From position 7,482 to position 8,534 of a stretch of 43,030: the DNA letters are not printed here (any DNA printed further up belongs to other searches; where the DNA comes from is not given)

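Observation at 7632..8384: FRP-like (fluorescence recovery protein) domain fused to an extra C-terminal domain in a non-phototroph context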

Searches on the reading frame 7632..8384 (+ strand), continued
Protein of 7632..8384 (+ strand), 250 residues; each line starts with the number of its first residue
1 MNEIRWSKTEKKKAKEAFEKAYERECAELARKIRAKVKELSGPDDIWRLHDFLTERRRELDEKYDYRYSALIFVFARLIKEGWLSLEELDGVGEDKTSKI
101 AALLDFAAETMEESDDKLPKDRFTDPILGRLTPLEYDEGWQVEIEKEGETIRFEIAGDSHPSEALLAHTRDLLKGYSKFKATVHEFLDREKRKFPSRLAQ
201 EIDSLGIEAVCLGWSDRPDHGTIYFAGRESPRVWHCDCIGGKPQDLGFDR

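Call 71: find_encoding_contigs(protein=P0003, flank=2000, max_places=3)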
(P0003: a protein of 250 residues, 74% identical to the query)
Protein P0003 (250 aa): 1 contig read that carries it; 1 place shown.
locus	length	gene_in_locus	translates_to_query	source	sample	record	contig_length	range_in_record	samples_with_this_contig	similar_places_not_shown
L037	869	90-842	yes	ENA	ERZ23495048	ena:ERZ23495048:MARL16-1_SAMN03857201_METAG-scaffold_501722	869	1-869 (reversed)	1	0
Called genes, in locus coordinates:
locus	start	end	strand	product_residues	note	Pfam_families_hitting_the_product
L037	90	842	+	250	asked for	PF18032:FRP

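Call 79: search_dna_similar(query=window:7632-8381:+, collection=phages, mode=protein, max_evalue=0.01, max_rows=20)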
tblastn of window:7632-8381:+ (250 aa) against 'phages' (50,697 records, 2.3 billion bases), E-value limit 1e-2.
No match.

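Call 81: search_protein_families(library=ncbifam, proteins=[window:7632-8381:+], max_evalue=0.01)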
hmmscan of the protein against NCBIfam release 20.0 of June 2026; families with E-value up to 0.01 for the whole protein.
window:7632-8381:+ (250 aa): 0 families

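Call 102: find_related_loci(query=window:7632-8381:+, collection=viral_contigs, flank=3000)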
Query window:7632-8381:+ (250 aa) in viral_contigs; peptide patterns used: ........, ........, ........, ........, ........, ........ (x = any residue, [..] = any of these).
4 stretches matched a pattern, but none encodes a relative of the query by tblastn (E <= 1e-3).
